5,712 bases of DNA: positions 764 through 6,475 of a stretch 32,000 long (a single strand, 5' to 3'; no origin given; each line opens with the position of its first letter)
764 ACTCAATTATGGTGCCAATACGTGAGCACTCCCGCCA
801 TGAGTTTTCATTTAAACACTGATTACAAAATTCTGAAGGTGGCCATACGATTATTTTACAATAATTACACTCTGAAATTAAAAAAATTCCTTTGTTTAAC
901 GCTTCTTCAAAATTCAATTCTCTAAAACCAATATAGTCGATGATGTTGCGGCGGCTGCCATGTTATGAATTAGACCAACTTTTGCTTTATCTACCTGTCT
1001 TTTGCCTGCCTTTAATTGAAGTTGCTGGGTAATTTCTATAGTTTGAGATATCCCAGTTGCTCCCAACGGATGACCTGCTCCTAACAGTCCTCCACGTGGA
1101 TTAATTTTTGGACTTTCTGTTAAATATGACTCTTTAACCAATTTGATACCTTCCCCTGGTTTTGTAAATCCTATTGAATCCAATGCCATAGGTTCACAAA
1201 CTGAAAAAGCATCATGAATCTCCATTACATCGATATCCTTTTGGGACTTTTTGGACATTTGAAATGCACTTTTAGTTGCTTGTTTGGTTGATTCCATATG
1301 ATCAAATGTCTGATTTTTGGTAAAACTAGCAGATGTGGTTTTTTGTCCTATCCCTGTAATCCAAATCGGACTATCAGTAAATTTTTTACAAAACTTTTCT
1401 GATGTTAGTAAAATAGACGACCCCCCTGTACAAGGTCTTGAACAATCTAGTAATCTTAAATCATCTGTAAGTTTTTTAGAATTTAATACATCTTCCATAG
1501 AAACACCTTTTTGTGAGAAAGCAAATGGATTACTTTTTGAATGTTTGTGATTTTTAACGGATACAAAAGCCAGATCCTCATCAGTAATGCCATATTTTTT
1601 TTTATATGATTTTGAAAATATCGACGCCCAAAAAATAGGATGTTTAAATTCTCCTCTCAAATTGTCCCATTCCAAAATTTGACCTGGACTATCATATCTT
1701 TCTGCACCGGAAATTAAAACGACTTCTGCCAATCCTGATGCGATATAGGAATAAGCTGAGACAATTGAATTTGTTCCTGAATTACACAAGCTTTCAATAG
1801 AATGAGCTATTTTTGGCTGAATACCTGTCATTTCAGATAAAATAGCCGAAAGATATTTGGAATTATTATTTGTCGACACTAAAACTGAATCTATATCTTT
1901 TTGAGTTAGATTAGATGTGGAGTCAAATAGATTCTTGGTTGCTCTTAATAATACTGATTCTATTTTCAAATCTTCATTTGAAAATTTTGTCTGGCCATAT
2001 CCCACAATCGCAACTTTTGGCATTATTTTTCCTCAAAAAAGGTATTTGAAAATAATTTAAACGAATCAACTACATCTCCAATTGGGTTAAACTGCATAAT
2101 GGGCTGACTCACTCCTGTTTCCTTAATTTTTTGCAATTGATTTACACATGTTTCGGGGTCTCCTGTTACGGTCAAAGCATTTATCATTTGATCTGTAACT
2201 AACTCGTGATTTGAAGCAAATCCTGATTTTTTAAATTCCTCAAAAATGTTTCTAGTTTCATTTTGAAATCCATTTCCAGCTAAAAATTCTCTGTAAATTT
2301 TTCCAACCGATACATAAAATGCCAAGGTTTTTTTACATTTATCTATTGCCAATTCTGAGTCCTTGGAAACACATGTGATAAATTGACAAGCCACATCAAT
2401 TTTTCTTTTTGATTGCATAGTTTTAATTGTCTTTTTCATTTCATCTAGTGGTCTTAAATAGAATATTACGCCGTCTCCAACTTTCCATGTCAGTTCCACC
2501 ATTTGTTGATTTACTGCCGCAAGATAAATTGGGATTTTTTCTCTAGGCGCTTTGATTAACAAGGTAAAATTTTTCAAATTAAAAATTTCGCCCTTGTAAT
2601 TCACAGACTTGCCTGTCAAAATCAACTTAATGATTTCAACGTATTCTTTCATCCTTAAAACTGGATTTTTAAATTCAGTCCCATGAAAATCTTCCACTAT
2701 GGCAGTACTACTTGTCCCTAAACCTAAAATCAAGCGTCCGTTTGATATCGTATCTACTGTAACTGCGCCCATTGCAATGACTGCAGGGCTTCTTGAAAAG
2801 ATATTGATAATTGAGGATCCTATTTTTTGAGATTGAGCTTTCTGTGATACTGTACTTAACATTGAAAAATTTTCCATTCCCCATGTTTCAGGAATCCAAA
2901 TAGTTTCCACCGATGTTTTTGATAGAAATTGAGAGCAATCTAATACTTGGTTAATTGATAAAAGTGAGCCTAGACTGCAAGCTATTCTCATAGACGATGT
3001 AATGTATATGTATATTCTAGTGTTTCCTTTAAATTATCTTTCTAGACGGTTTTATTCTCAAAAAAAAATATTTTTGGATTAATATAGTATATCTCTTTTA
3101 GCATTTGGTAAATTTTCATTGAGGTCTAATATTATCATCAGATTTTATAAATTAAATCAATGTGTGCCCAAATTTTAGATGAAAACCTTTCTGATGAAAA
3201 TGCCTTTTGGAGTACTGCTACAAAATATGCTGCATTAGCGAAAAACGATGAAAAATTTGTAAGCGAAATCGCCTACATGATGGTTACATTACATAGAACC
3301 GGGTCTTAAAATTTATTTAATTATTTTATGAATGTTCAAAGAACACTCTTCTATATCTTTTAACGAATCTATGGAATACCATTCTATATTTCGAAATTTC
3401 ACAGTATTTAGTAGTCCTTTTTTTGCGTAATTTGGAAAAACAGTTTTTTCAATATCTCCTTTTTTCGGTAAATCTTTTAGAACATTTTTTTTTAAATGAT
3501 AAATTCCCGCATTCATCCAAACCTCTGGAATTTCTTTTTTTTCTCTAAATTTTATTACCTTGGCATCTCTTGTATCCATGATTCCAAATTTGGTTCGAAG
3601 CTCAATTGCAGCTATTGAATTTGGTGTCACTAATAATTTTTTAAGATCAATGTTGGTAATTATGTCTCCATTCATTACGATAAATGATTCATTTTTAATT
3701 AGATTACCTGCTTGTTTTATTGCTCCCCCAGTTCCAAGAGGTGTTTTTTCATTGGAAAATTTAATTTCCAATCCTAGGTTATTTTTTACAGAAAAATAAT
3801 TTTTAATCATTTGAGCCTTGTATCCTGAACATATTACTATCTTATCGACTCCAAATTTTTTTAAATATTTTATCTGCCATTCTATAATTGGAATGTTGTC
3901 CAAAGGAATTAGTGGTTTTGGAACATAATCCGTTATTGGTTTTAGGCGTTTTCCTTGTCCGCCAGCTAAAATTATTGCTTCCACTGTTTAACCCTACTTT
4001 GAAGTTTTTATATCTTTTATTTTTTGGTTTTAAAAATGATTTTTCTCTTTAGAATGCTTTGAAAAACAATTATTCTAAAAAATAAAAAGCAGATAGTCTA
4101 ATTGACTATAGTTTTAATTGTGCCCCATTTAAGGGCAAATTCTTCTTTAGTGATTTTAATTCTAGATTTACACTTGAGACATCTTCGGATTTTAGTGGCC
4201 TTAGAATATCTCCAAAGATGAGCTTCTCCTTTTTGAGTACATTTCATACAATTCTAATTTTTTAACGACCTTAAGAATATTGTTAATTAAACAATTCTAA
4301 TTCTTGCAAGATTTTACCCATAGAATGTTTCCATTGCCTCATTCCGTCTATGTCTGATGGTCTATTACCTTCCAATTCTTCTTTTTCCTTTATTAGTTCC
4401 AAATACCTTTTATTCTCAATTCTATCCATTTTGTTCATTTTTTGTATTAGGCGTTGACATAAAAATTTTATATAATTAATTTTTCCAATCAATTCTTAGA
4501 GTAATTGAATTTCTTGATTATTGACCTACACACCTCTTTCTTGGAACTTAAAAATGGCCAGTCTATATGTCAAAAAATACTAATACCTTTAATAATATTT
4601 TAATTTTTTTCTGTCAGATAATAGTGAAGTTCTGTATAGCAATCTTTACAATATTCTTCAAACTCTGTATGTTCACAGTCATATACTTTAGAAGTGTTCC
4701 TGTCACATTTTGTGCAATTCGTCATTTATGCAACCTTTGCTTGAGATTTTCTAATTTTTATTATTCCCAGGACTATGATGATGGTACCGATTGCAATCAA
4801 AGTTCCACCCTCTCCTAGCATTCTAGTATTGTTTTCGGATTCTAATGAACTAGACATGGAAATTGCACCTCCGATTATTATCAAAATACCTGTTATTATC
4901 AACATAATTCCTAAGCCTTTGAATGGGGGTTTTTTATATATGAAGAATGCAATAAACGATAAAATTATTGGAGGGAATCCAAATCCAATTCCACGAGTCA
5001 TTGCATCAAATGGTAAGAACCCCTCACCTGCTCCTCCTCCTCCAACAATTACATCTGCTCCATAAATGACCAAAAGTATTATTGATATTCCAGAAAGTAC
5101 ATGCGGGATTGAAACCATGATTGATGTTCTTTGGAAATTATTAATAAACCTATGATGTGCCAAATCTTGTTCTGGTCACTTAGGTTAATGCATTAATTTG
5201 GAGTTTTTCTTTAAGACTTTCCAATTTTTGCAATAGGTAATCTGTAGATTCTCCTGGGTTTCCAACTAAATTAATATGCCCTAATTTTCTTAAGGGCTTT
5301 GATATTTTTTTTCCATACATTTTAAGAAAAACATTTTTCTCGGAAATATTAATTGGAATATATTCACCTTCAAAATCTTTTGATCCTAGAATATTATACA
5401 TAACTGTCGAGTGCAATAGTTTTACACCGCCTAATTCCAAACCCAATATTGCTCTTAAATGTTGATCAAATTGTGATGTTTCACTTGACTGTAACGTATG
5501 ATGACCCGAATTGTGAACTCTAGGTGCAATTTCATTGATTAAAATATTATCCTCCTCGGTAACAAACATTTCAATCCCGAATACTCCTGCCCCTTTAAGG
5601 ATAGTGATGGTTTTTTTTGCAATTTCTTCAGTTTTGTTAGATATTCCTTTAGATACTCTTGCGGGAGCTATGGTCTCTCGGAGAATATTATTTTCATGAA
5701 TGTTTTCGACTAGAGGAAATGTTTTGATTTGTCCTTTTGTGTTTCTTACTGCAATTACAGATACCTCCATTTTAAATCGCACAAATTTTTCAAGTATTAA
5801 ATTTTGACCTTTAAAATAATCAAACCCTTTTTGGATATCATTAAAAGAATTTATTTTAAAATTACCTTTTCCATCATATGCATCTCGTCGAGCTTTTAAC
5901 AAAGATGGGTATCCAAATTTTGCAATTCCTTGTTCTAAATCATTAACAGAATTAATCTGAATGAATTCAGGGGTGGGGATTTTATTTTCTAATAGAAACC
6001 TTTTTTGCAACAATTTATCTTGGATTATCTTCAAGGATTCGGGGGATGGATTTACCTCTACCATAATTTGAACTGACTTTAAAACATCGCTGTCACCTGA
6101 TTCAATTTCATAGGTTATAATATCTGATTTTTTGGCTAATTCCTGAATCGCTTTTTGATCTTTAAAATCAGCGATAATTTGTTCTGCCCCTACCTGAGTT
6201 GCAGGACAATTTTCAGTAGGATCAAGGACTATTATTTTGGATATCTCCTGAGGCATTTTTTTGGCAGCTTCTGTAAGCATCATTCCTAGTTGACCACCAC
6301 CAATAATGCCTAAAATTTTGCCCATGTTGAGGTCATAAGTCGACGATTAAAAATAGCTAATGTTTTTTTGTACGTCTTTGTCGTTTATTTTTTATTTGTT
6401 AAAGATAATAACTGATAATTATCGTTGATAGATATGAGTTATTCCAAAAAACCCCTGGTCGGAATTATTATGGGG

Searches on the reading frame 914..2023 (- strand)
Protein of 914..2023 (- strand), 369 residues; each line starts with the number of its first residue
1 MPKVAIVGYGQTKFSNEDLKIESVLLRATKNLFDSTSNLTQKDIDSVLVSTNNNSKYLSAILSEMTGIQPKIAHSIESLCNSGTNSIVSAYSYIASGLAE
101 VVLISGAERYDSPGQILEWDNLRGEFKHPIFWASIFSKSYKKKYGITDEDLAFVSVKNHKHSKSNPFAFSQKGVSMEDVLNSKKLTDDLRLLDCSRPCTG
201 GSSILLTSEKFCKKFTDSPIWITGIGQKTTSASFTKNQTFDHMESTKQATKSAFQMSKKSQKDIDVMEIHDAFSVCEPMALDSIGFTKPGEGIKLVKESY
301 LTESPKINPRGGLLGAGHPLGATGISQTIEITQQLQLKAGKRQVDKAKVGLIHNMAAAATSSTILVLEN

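Call 75: search_protein_families(library=pfam, proteins=[window:914-2023:-], max_evalue=0.001)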
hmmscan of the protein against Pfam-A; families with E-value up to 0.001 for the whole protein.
window:914-2023:- (369 aa): 3 families
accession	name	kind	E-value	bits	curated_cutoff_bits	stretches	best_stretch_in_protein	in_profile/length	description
PF22691.2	Thiolase_C_1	-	3.2e-32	111.7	28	1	226-369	1-144/144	Thiolase C-terminal domain-like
PF02803.24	Thiolase_C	-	2.2e-11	43.9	27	1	247-346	25-108/123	Thiolase, C-terminal domain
PF00108.29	Thiolase_N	-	4.3e-11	43.1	26.4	1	4-166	1-188/260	Thiolase, N-terminal domain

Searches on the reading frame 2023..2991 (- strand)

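Call 75: search_protein_families(library=pfam, proteins=[window:2023-2991:-], max_evalue=0.001)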
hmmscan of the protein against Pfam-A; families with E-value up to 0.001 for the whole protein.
window:2023-2991:- (322 aa): 1 family
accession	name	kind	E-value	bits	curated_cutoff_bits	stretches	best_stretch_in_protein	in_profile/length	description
PF00296.26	Bac_luciferase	-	2.6e-68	231.1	27.9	1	12-295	21-313/314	Luciferase-like monooxygenase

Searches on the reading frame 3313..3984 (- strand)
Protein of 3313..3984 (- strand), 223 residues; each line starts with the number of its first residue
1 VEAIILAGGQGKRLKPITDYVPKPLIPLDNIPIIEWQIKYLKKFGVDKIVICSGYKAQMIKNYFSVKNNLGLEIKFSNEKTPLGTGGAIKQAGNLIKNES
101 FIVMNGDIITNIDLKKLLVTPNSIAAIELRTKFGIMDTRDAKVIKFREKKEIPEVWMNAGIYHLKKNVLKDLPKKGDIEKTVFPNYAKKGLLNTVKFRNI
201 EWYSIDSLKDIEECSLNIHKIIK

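Call 75: search_protein_families(library=pfam, proteins=[window:3313-3984:-], max_evalue=0.001)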
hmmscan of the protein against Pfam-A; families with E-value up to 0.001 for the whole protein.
window:3313-3984:- (223 aa): 2 families
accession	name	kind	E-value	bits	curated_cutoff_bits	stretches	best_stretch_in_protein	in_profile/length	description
PF00483.29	NTP_transferase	-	3.9e-30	105.7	21.2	1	3-218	2-242/245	Nucleotidyl transferase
PF12804.13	NTP_transf_3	-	9.5e-11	42.6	27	1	3-109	1-97/160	MobA-like NTP transferase domain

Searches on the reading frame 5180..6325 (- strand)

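Call 75: search_protein_families(library=pfam, proteins=[window:5180-6325:-], max_evalue=0.001)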
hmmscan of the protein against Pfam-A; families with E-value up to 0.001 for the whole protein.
window:5180-6325:- (381 aa): 5 families
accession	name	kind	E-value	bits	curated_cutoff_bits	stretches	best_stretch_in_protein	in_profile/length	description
PF02222.28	ATP-grasp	-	9.7e-60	201.7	27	1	111-286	3-179/179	ATP-grasp domain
PF22660.2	RS_preATP-grasp-like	-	1.8e-25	89.6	27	1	4-102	3-98/98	Ribonucleotide synthetase preATP-grasp domain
PF17769.7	PurK_C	-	9.7e-12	44.8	22.6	1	307-358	1-50/56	Phosphoribosylaminoimidazole carboxylase C-terminal domain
PF02655.19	ATP-grasp_3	-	7.6e-07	29.8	23.2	1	101-271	1-158/160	ATP-grasp domain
PF07478.18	Dala_Dala_lig_C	-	7.6e-07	29.3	24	1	129-267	20-173/204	D-ala D-ala ligase C-terminus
